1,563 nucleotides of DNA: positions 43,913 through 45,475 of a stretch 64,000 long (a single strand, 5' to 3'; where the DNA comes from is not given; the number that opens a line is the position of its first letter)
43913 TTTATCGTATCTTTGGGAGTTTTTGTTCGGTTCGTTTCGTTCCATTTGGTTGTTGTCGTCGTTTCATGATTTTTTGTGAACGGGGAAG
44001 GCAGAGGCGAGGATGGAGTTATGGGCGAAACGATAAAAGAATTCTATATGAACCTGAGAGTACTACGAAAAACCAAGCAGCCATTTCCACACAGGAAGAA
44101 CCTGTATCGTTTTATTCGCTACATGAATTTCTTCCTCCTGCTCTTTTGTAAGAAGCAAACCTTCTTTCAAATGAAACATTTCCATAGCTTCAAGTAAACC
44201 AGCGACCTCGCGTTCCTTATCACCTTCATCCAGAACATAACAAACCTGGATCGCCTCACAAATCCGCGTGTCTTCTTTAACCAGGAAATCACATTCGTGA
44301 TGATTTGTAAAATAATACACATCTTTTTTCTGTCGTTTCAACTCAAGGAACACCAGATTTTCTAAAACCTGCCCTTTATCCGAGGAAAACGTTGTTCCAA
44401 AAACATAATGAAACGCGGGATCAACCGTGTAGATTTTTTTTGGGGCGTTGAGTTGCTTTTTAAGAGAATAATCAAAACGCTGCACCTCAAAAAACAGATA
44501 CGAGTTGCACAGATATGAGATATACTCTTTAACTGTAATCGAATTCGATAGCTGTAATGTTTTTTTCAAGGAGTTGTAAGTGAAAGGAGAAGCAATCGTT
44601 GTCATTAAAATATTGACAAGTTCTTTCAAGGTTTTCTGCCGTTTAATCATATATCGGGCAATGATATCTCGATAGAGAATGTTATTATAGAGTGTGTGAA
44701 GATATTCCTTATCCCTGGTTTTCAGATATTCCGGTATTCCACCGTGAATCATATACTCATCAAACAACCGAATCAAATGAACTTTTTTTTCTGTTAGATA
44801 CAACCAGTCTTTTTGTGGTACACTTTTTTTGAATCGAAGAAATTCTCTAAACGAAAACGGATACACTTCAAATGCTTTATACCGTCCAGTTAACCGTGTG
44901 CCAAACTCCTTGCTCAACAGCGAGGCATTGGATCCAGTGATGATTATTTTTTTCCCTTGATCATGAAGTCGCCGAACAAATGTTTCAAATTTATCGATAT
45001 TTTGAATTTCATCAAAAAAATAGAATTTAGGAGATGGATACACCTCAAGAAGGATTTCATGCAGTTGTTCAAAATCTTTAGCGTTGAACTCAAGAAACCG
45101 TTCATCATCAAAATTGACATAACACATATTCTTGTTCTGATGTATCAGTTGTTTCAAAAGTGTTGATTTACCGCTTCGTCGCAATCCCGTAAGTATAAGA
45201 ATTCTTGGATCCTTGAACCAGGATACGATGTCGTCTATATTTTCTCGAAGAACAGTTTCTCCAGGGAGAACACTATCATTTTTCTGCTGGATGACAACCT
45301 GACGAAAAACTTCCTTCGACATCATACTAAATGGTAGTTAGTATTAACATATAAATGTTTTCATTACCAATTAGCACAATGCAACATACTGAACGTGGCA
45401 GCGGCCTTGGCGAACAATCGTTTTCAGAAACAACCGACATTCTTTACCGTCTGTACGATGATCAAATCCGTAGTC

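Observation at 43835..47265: Three copies of an ~60-80 bp direct repeat bracket two divergent COG1373 AAA ATPase paralogues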

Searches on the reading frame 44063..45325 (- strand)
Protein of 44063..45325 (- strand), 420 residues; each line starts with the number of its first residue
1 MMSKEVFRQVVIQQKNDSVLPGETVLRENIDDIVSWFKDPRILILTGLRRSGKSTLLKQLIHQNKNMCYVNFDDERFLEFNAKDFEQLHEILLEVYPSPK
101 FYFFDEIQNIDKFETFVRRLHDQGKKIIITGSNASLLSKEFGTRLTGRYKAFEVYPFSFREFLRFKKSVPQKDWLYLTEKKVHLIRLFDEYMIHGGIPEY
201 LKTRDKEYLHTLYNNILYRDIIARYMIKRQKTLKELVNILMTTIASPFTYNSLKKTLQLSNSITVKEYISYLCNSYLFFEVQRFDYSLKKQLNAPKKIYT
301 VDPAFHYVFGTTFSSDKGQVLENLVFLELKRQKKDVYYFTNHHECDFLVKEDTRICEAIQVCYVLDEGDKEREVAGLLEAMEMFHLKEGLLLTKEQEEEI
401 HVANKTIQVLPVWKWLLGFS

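Call 11: search_protein_families(library=pfam, proteins=[window:44063-45325:-], max_evalue=0.01)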
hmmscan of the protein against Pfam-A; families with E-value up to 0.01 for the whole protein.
window:44063-45325:- (420 aa): 7 families
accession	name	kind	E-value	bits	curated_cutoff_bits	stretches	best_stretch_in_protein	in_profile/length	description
PF13173.12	AAA_14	-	2.2e-38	131.6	27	1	40-163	2-129/129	AAA domain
PF13635.12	DUF4143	-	2.5e-20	73.3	28.1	1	219-362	2-158/160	Domain of unknown function (DUF4143)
PF01637.24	ATPase_2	-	3.1e-06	27.6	33.2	1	29-129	7-114/225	ATPase domain predominantly from Archaea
PF13401.12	AAA_22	-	7e-05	23.6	27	0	39-91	4-50/130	AAA domain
PF25199.1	nSTAND_NTPase5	-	0.0015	18.8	34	1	31-128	26-127/145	Novel STAND NTPase 5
PF13238.12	AAA_18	-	0.0044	17.9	29.4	0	44-138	2-86/128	AAA domain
PF20720.3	nSTAND3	-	0.0058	16.8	27.2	0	29-107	6-74/155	Novel STAND NTPase 3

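Call 12: find_encoding_contigs(protein=window:44063-45325:-, flank=10000, max_places=10)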
Protein window:44063-45325:- (420 aa): no gene with exactly this product is on record in the collection.

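Call 71: find_homologous_proteins(query=window:44063-45322:-, max_evalue=1e-60)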
Query window:44063-45322:- (419 aa): 7350 proteins with E <= 1e-60 among 8000 candidates; the best 120 are listed.
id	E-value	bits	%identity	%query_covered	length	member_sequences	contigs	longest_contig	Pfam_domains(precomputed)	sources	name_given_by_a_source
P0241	2.4e-278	941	100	100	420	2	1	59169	PF13173.13,PF13635.13,PF01637.25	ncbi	ncbi:MAG: ATP-binding protein [Candidatus Thermoplasmatota archaeon]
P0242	3.8e-260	881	93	100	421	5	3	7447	PF13173.13,PF13635.13,PF01637.25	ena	-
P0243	7.3e-260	880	92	100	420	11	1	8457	PF13173.13,PF13635.13,PF13401.13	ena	-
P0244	5.3e-224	762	80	100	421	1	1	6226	PF13173.13,PF13635.13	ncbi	-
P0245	2.0e-221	753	79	99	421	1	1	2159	PF13173.13,PF13635.13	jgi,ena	-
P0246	2.9e-196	670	71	100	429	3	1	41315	PF13173.13,PF13635.13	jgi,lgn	jgi:hypothetical protein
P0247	3.5e-195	667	69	99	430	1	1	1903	PF13173.13,PF13635.13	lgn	-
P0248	1.2e-192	658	69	100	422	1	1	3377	PF13173.13,PF13635.13,PF01637.25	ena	-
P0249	1.7e-189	648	67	99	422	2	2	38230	PF13173.13,PF13635.13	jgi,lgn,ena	-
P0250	2.2e-189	648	70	100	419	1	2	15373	PF13173.13,PF13635.13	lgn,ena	-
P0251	2.3e-189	648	65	99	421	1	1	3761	PF13173.13,PF13635.13,PF01637.25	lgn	-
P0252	3.7e-189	647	66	99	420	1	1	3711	PF13173.13,PF13635.13,PF01637.25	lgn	-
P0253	1.7e-188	645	68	99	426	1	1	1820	PF13173.13,PF13635.13,PF01637.25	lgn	-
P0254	8.6e-188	642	67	100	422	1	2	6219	PF13173.13,PF13635.13,PF01637.25,PF25199.2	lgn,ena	-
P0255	1.0e-187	642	67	99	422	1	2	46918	PF13173.13,PF13635.13,PF01637.25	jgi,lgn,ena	-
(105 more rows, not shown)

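Call 72: find_encoding_contigs(protein=P0241, flank=10000, max_places=4)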
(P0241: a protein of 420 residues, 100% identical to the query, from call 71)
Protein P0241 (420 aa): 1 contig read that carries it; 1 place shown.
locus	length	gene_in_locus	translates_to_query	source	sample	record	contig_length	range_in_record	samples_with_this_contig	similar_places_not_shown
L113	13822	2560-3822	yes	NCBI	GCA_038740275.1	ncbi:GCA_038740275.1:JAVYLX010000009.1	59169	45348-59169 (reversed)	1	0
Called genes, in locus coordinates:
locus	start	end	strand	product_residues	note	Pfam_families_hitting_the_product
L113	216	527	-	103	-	PF01934:HepT-like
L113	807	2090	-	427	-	PF13173:AAA_14, PF13635:DUF4143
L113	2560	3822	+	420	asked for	PF01637:ATPase_2 (faint), PF13173:AAA_14, PF13635:DUF4143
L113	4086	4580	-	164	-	PF07790:Pilin_N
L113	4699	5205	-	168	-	PF07790:Pilin_N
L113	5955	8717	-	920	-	PF04916:Phospholip_B, PF01011:PQQ (faint), PF13360:PQQ_2, PF13570:Beta-prop_ACSF4, PF13360:PQQ_2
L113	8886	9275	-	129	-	-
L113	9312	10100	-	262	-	PF00571:CBS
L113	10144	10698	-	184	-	PF00571:CBS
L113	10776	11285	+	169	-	PF01870:Hjc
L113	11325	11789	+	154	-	PF00582:Usp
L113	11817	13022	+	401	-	PF02441:Flavoprotein, PF04127:DFP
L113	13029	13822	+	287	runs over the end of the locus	PF00288:GHMP_kinases_N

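Call 73: find_encoding_contigs(protein=P0242, flank=10000, max_places=5)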
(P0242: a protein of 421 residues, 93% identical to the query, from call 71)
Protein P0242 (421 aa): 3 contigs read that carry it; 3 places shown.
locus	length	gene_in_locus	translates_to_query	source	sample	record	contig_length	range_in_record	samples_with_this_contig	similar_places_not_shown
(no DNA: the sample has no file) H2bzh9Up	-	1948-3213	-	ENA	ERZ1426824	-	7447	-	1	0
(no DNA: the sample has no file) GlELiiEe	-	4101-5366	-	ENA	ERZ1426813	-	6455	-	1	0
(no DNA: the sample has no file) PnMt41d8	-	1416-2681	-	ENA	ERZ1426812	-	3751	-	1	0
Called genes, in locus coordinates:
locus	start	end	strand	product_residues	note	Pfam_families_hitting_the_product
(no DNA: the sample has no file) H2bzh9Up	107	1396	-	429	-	PF13173:AAA_14, PF13635:DUF4143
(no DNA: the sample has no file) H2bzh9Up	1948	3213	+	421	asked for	PF01637:ATPase_2 (faint), PF13173:AAA_14, PF13635:DUF4143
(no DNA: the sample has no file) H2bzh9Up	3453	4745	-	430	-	PF13173:AAA_14, PF13635:DUF4143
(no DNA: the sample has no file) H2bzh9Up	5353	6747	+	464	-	PF04326:SLFN_AlbA_2, PF13749:HATPase_c_4, PF22168:DIP2311-like_C (faint)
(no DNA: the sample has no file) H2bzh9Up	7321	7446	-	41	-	?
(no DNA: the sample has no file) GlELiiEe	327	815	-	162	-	-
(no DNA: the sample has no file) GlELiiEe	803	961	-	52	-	-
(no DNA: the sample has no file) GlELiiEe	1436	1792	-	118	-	PF18480:DUF5615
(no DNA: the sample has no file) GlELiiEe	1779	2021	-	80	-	PF04255:DUF433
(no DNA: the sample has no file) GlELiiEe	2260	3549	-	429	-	PF13173:AAA_14, PF13635:DUF4143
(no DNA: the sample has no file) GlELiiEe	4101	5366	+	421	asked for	PF01637:ATPase_2 (faint), PF13173:AAA_14, PF13635:DUF4143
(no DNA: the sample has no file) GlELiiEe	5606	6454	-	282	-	?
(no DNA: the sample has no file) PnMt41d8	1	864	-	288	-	?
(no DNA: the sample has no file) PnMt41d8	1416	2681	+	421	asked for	PF01637:ATPase_2 (faint), PF13173:AAA_14, PF13635:DUF4143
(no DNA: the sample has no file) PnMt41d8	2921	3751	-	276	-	?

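Call 74: find_encoding_contigs(protein=P0243, flank=10000, max_places=5)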
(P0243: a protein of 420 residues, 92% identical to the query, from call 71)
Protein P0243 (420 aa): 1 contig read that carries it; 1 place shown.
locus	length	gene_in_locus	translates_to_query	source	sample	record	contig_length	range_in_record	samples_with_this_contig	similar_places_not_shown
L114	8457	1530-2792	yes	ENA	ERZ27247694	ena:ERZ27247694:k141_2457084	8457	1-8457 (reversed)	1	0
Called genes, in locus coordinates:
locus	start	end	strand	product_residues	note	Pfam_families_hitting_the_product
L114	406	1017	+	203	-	PF01022:HTH_5 (weak), PF01909:NTP_transf_2, PF18765:Polbeta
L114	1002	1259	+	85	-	PF05168:HEPN (weak)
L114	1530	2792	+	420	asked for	PF13173:AAA_14, PF13401:AAA_22 (faint), PF13635:DUF4143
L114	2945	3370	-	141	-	PF07790:Pilin_N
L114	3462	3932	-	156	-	PF07790:Pilin_N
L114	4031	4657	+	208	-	-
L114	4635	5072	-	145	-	PF10130:PIN_2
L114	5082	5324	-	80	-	PF26688:RHH_12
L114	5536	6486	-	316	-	-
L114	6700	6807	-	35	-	-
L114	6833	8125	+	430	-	PF00931:NB-ARC (faint), PF01637:ATPase_2 (faint), PF13173:AAA_14, PF13401:AAA_22 (weak), PF13635:DUF4143, PF08279:HTH_11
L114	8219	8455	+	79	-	?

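Call 81: search_protein_families(library=padloc, proteins=[window:44063-45325:-], max_evalue=0.01)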
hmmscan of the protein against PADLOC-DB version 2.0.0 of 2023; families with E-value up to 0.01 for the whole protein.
window:44063-45325:- (420 aa): 10 families
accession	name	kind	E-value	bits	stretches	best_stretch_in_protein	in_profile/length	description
PDLC04787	PDC-S01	-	1.1e-118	394.6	1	23-417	9-407/412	-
PDLC04789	PDC-S01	-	1.3e-48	163.9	1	27-355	4-333/375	-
PDLC04790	PDC-S01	-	4.5e-33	112.6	1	26-361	13-365/422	-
PDLC04786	PDC-S01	-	5.6e-25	86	1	27-356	5-380/439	-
PDLC04791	PDC-S01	-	1.6e-22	77.7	1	33-395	10-378/395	-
PDLC04788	PDC-S01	-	3.1e-21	73.8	1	27-283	4-281/448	-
PDLC04792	PDC-S01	-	4.6e-19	66.3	1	30-413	7-428/452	-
PDLC04140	mad8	-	0.00043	17.9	1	31-61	18-48/314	mads_8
PDLC01148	RecD_like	-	0.0025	14.1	0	22-69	310-357/719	RecD/Tra ATPase fused to N-terminal HHH domain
PDLC02911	VakA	-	0.0061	15.1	0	43-70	5-32/163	-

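Call 82: search_protein_families(library=ncbifam, proteins=[window:44063-45325:-], max_evalue=0.01)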
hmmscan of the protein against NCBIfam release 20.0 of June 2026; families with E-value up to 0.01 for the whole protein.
window:44063-45325:- (420 aa): 0 families
